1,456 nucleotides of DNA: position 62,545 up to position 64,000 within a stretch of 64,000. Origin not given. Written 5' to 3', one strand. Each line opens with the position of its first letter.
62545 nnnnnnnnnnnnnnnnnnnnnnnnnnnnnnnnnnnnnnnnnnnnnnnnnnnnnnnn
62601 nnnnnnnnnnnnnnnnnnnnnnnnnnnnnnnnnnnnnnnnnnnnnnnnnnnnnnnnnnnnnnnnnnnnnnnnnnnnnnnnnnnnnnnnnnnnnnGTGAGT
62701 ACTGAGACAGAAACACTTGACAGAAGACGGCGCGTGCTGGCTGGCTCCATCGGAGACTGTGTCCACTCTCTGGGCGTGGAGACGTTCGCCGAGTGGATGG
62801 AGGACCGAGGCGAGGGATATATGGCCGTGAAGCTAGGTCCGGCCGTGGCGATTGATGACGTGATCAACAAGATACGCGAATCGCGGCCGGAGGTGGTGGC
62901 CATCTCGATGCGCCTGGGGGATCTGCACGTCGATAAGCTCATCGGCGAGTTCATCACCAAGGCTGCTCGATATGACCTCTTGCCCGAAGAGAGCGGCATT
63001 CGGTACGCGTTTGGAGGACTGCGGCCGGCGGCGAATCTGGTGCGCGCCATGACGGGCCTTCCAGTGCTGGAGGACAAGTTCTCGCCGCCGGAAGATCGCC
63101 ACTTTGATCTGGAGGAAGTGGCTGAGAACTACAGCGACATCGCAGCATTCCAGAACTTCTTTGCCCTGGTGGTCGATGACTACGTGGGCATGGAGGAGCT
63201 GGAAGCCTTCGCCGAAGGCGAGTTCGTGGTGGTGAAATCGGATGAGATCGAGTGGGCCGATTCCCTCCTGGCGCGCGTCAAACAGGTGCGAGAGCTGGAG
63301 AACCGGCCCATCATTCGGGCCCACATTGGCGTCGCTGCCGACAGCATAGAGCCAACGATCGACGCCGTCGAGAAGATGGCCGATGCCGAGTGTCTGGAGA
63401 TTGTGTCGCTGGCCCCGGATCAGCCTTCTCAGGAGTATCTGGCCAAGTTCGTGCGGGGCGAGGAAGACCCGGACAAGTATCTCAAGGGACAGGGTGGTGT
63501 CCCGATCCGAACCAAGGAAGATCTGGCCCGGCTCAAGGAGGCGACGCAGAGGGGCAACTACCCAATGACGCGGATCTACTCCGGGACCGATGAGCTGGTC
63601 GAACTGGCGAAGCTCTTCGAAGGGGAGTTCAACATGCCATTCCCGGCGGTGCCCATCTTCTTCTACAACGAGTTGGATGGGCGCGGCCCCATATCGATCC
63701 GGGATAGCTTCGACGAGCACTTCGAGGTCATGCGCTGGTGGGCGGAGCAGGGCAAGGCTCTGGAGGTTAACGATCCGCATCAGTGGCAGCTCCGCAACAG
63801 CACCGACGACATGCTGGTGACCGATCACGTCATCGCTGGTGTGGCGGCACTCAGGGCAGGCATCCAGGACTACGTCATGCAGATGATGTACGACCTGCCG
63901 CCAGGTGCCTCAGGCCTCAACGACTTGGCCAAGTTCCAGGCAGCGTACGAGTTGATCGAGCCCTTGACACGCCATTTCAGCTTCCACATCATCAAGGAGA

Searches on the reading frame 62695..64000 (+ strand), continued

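Call 57: search_protein_families(library=pfam, proteins=[L030:11837-12631:+, L036:5912-6676:+, L050:3463-5349:+, L031:5075-6727:+, L049:832-1950:+, L051:5001-5720:+, L050:13619-14692:+, L034:574-1140:+, L058:877-1548:-], max_evalue=0.0001)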
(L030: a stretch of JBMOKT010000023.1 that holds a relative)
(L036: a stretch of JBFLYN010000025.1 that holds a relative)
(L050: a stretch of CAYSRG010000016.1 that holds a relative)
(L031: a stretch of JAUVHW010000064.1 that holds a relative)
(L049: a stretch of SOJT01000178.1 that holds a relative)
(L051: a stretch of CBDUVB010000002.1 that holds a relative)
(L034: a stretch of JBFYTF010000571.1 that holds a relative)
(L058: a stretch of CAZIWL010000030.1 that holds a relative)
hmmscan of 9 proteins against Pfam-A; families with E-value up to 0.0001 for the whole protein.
L030:11837-12631:+ (264 aa): 2 families
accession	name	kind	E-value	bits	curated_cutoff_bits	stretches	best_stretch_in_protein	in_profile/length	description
PF07722.19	Peptidase_C26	-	3e-53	181.3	20.5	1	13-233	1-219/219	Peptidase C26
PF00117.34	GATase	-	6.8e-15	55.7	22.8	1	104-237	58-176/190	Glutamine amidotransferase class-I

L036:5912-6676:+ (254 aa): 3 families
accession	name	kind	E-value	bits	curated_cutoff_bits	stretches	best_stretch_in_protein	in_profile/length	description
PF00392.27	GntR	-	1.8e-18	66.4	27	1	12-73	3-64/64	Bacterial regulatory proteins, gntR family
PF07702.18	UTRA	-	6.4e-18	65.4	23.8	1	95-239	2-141/141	UTRA domain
PF08220.18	HTH_DeoR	-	1.3e-05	25.3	21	1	38-72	19-53/57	DeoR-like helix-turn-helix domain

L050:3463-5349:+ (628 aa): 2 families
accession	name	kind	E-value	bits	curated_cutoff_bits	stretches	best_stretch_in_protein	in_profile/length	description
PF06808.19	DctM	-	4e-85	286.6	23.8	1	112-531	2-399/413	Tripartite ATP-independent periplasmic transporter, DctM component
PF11874.13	DUF3394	-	2.9e-07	30.8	28.2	1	552-595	4-47/181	Domain of unknown function (DUF3394)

L031:5075-6727:+ (550 aa): 2 families
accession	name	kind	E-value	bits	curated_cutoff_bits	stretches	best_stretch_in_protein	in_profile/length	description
PF07969.17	Amidohydro_3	-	1.5e-35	124.1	29.7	1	57-533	3-472/472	Amidohydrolase family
PF01979.26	Amidohydro_1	-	5e-12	46.2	25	1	458-532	275-345/345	Amidohydrolase family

L049:832-1950:+ (372 aa): 1 family
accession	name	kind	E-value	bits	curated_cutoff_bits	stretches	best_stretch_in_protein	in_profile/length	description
PF14336.11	GLUCM-like_C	-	1.3e-70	238.6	27.9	1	35-353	1-290/291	D-glutamate cyclase-like, C-terminal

L051:5001-5720:+ (239 aa): 2 families
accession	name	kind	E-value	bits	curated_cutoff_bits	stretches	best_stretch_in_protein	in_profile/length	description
PF07729.17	FCD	-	4.5e-31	108.3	24.3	1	101-229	1-124/125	FCD domain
PF00392.27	GntR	-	2.9e-18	65.7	27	1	17-76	5-64/64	Bacterial regulatory proteins, gntR family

L050:13619-14692:+ (357 aa): 1 family
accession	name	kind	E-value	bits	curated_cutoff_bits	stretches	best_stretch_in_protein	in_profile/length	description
PF16868.10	NMT1_3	-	1.7e-29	103.8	27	1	56-344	3-289/289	NMT1-like family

L034:574-1140:+ (188 aa): 0 families

L058:877-1548:- (223 aa): 0 families

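Call 82: find_encoding_contigs(protein=P0049, flank=8000, max_places=3)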
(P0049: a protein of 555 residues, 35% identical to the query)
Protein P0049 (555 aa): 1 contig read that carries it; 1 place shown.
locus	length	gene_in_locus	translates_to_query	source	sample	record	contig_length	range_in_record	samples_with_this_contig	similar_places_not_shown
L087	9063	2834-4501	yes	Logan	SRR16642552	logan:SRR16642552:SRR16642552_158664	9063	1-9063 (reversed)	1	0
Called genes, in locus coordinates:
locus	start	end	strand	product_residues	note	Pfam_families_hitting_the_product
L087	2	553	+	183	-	?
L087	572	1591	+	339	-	PF01073:3Beta_HSD, PF01370:Epimerase, PF02719:Polysacc_synt_2, PF04321:RmlD_sub_bind, PF16363:GDP_Man_Dehyd, PF07993:NAD_binding_4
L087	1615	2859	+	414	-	PF21360:PylC-like_N (faint), PF01071:GARS_A, PF02655:ATP-grasp_3, PF02786:CPSase_L_D2, PF02222:ATP-grasp, PF07478:Dala_Dala_lig_C, PF13535:ATP-grasp_4, PF15632:ATPgrasp_Ter (weak)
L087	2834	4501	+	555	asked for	PF02310:B12-binding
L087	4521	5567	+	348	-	PF01210:NAD_Gly3P_dh_N (faint), PF02558:ApbA (weak), PF03446:NAD_binding_2 (faint), PF02317:Octopine_DH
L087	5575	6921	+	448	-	PF06808:DctM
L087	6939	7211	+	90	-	-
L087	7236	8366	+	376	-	PF01757:Acyl_transf_3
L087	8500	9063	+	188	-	?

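Call 83: find_encoding_contigs(protein=P0058, flank=8000, max_places=3)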
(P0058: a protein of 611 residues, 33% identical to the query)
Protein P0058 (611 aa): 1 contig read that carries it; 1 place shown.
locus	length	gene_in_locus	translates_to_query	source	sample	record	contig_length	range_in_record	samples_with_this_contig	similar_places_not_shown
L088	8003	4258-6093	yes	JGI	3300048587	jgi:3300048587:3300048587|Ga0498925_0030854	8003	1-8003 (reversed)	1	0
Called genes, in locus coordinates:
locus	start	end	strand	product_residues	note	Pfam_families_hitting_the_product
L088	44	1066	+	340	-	PF02897:Peptidase_S9_N, PF07859:Abhydrolase_3 (faint), PF00326:Peptidase_S9, PF12146:Hydrolase_4 (faint)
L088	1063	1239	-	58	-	-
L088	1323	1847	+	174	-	-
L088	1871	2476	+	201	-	PF19502:DUF6036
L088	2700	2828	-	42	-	-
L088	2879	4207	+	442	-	PF02317:Octopine_DH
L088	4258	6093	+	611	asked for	-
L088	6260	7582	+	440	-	PF07690:MFS_1, PF00083:Sugar_tr, PF07690:MFS_1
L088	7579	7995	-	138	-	-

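Call 97: predict_structure(alignment_id=A2)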
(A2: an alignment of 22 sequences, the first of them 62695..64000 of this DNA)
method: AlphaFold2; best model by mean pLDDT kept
length: 435 residues; sequences in the alignment: 22
mean_pLDDT: 82.1   pTM: 0.54
mean pLDDT of the five models: 82.1, 81.1, 78.2, 76.9, 72.6
residues with pLDDT >= 90: 126; 70-90: 244; 50-70: 50; < 50: 15
segments of 3 or more residues with pLDDT < 50: 1-8, 179-182, 364-366
pLDDT, mean of each block of 10 residues (from residue 1): 43 91 88 89 92 95 93 82 95 93 92 94 83 83 94 93 79 67 68 85 80 87 90 84 83 88 81 89 86 71 82 72 66 78 86 79 53 78 89 75 61 84 90 85
secondary structure, 60 per line:
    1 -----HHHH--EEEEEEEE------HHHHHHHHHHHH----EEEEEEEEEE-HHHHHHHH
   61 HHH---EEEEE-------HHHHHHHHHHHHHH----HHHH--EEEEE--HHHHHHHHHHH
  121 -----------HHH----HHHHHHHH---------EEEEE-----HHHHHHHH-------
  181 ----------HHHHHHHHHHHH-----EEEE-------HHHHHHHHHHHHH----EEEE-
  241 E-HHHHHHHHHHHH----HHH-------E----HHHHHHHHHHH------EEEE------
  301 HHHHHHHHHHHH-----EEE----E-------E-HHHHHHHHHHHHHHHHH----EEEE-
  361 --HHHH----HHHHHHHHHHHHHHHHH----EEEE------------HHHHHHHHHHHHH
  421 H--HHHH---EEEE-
elements in order: H6-9 E12-19 H26-37 E42-51 H53-63 E67-71 H79-92 H97-100 E103-107 H110-120 H139-146 E156-160 H166-173 H191-202 E208-211 H219-231 E236-239 H243-254 H274-284 E291-294 H301-312 E318-320 H335-351 E356-359 H363-366 H371-387 E392-395 H408-421 H424-427 E431-434

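Call 101: fold_search(model_id=the predicted structure, library=pdb)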
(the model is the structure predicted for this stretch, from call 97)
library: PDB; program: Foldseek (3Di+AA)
matches with E <= 10: 1543; with E <= 0.001: 79
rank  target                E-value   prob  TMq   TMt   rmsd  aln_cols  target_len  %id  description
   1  5cju_A                2.0e-05  1.00  0.25  0.11  21.9       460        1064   12  Isobutyryl-CoA mutase fused with bound adenosylcobalamin, GDP, Mg (holo-IcmF/GDP), and substrate n-butyryl-coenzyme A (released 2015-09-09)
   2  8ssd_C                5.0e-05  1.00  0.25  0.22   8.6       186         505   14  Methionine synthase, C-terminal fragment, Cobalamin and Reactivation Domains from Thermus thermophilus HB8 (released 2023-10-11)
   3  4jgi_B                5.6e-05  1.00  0.20  0.41   2.3       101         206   22  1.5 Angstrom crystal structure of a novel cobalamin-binding protein from Desulfitobacterium hafniense DCB-2 (released 2013-08-07)
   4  1i9c_A                6.3e-05  1.00  0.24  0.68   6.7       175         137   15  GLUTAMATE MUTASE FROM CLOSTRIDIUM COCHLEARIUM: COMPLEX WITH ADENOSYLCOBALAMIN AND SUBSTRATE (released 2002-03-19)
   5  8ssl_A                6.3e-05  0.99  0.24  0.10  20.4       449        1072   10  Isobutyryl-CoA mutase fused Q341A in the presence of GTP (released 2024-05-08)
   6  1xrs_B                6.7e-05  1.00  0.21  0.42   3.3       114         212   23  Crystal structure of Lysine 5,6-Aminomutase in complex with PLP, cobalamin, and 5'-deoxyadenosine (released 2004-11-09)
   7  8ssd_A                6.7e-05  1.00  0.26  0.22  10.6       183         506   14  Methionine synthase, C-terminal fragment, Cobalamin and Reactivation Domains from Thermus thermophilus HB8 (released 2023-10-11)
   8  5cjt_B                7.1e-05  1.00  0.24  0.10  22.6       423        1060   12  Isobutyryl-CoA mutase fused with bound adenosylcobalamin, GDP, Mg (holo-IcmF/GDP), and substrate isobutyryl-coenzyme A (released 2015-09-09)
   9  5cjv_A                7.1e-05  1.00  0.24  0.11  22.3       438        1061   10  Isobutyryl-CoA mutase fused with bound adenosylcobalamin, GDP, Mg (holo-IcmF/GDP), and substrate isovaleryl-coenzyme A (released 2015-09-09)
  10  4jgi_A                7.9e-05  1.00  0.20  0.41   2.0        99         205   22  1.5 Angstrom crystal structure of a novel cobalamin-binding protein from Desulfitobacterium hafniense DCB-2 (released 2013-08-07)
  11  5cjw_A                8.4e-05  0.99  0.25  0.11  23.3       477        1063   12  Isobutyryl-CoA mutase fused with bound adenosylcobalamin, GDP, Mg (holo-IcmF/GDP), and substrate pivalyl-coenzyme A (released 2015-09-09)
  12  5cjt_A                9.4e-05  1.00  0.25  0.11  22.6       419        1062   12  Isobutyryl-CoA mutase fused with bound adenosylcobalamin, GDP, Mg (holo-IcmF/GDP), and substrate isobutyryl-coenzyme A (released 2015-09-09)
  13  4xc6_A                9.4e-05  0.99  0.24  0.10  21.7       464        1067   12  Isobutyryl-CoA mutase fused with bound adenosylcobalamin, GDP, and Mg (holo-IcmF/GDP) (released 2015-02-11)
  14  4imp_D                1.0e-04  0.95  0.22  0.19  22.2       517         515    9  The missing linker: a dimerization motif located within polyketide synthase modules (released 2013-03-27)
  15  8sse_B                1.1e-04  1.00  0.25  0.22  10.8       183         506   14  Methionine synthase, C-terminal fragment, Cobalamin and Reactivation Domains from Thermus thermophilus HB8 (released 2023-10-11)
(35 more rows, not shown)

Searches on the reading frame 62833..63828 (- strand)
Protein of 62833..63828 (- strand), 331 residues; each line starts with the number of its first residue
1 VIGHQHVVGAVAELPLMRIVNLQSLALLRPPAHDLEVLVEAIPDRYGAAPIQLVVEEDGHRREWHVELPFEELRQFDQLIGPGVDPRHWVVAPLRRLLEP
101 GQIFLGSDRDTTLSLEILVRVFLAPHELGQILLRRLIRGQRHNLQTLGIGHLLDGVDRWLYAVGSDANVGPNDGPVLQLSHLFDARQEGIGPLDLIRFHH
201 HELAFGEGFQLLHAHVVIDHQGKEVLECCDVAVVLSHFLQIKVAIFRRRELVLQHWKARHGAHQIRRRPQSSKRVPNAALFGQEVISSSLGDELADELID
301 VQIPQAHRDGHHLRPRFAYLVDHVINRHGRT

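Call 18: search_protein_families(library=pfam, proteins=[window:62833-63828:-], max_evalue=1)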
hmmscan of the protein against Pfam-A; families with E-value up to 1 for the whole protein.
window:62833-63828:- (331 aa): 0 families
